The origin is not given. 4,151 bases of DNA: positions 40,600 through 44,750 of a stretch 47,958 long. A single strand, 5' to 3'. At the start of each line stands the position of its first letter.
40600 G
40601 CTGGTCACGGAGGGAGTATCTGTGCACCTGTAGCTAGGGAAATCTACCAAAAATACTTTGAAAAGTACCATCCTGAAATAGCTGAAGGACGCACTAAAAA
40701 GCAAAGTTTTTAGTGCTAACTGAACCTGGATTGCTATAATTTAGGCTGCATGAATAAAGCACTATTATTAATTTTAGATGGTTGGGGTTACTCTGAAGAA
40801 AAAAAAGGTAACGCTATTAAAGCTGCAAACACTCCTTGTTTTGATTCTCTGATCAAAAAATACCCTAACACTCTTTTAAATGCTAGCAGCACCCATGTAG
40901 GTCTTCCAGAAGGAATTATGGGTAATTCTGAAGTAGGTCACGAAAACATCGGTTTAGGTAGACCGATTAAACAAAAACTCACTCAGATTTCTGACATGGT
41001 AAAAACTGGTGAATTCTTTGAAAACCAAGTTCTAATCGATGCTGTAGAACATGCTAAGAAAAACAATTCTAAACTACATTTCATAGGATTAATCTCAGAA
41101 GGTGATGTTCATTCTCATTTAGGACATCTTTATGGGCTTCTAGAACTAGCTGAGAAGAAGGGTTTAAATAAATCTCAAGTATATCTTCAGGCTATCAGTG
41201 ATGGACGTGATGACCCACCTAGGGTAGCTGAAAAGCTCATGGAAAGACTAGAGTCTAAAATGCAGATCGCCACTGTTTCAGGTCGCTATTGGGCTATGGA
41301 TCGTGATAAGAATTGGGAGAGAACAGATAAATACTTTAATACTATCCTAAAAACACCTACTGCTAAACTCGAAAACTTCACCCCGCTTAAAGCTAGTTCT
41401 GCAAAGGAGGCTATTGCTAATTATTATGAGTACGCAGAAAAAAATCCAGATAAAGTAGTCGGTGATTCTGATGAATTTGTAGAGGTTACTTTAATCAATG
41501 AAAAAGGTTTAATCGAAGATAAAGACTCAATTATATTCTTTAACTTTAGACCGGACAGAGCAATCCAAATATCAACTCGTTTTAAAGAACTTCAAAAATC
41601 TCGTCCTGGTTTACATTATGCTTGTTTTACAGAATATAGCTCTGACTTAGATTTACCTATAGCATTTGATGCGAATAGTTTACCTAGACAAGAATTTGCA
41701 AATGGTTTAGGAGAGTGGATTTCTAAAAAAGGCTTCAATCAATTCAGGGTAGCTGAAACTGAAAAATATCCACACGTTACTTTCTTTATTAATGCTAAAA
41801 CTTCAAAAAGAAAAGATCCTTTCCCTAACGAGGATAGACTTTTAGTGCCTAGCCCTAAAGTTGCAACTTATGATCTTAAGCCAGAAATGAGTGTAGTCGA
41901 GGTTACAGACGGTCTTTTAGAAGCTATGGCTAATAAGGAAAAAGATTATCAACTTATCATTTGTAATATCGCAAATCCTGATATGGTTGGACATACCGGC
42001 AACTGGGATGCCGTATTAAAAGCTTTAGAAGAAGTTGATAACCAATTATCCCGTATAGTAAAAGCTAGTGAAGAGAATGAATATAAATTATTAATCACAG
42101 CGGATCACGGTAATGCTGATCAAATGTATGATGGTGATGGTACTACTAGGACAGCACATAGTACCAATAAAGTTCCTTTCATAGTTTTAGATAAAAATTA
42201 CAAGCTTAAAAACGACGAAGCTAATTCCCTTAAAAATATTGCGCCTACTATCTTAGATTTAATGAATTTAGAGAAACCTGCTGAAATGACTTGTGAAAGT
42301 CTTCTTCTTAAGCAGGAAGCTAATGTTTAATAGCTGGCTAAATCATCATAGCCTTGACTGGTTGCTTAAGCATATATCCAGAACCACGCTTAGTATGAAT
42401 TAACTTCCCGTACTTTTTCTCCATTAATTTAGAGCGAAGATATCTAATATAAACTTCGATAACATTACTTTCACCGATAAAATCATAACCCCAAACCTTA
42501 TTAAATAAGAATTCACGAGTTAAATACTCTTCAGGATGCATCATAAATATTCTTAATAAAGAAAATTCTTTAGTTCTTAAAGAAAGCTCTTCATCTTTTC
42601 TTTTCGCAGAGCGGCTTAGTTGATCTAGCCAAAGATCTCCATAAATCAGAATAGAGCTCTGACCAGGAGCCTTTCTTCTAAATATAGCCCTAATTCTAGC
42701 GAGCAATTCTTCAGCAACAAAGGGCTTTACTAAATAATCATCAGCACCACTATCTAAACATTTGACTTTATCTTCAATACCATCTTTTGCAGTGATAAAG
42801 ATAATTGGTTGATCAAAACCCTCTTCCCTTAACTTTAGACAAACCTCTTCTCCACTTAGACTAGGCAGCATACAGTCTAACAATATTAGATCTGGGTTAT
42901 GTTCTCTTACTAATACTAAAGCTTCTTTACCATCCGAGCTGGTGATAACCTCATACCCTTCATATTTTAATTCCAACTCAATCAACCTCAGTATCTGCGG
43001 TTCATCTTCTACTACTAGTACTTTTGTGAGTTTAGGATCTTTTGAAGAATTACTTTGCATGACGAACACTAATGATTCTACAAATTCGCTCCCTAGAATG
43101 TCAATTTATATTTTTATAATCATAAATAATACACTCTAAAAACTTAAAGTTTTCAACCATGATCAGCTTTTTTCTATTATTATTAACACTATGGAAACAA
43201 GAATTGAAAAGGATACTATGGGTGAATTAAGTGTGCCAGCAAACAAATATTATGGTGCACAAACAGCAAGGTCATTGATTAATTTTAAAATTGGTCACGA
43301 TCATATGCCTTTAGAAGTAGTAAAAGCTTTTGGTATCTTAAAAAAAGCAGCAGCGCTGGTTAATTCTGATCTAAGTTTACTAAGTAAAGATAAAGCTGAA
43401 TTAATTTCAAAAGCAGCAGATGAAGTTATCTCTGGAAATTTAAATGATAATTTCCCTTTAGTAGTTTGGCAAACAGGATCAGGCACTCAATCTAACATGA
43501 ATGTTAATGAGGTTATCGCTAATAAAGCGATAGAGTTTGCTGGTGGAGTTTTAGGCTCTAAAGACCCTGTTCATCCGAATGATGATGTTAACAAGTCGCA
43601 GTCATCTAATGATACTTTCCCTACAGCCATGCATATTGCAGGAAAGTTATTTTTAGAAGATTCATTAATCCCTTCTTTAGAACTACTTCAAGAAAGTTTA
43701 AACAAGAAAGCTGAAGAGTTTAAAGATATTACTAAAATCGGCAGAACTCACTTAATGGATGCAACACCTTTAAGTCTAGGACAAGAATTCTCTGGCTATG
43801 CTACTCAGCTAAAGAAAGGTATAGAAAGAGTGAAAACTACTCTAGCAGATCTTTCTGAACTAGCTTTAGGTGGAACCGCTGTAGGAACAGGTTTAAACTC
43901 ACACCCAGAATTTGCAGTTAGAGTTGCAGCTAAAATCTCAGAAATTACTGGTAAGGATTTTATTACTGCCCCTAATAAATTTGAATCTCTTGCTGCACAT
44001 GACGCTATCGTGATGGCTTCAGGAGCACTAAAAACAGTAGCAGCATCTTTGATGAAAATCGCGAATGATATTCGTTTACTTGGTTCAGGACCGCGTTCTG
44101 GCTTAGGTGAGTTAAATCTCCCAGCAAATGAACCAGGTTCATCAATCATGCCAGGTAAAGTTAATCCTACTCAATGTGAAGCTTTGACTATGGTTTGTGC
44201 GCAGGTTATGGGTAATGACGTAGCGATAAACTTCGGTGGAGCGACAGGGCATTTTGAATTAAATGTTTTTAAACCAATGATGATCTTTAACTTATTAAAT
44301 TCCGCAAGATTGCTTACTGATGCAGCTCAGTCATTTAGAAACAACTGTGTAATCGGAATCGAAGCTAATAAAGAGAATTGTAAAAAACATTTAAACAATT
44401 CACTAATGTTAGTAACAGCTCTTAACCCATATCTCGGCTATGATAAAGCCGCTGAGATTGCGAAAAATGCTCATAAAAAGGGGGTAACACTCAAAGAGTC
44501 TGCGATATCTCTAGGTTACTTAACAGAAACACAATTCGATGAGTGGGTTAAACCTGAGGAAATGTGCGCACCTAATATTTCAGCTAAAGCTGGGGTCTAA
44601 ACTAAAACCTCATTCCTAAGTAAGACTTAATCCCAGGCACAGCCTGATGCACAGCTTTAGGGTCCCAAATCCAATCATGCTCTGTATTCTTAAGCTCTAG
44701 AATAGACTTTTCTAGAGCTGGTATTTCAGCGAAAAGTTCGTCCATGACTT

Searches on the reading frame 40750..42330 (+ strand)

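Call 14: search_protein_families(library=pfam, proteins=[window:40750-42330:+], max_evalue=0.001)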
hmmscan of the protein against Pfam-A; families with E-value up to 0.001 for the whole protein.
window:40750-42330:+ (526 aa): 4 families
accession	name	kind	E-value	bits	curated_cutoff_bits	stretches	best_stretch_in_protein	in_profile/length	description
PF01676.23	Metalloenzyme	-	2.1e-75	253.9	24.3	1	3-509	2-252/252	Metalloenzyme superfamily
PF06415.18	iPGM_N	-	1.7e-60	204.6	27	1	80-297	1-216/217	BPG-independent PGAM N-terminus (iPGM_N)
PF01663.27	Phosphodiest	-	3.6e-08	33.8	23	1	390-458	150-224/342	Type I phosphodiesterase / nucleotide pyrophosphatase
PF00884.28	Sulfatase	-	1.9e-05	24.6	25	1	417-506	201-300/301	Sulfatase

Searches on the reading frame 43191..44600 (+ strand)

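Call 14: search_protein_families(library=pfam, proteins=[window:43191-44600:+], max_evalue=0.001)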
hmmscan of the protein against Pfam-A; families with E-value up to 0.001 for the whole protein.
window:43191-44600:+ (469 aa): 2 families
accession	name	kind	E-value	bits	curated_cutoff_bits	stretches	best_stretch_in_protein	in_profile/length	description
PF00206.25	Lyase_1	-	5.3e-113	378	27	1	11-341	1-312/312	Lyase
PF10415.14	FumaraseC_C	-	2.3e-25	89.2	32.5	1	407-459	1-53/54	Fumarase C C-terminus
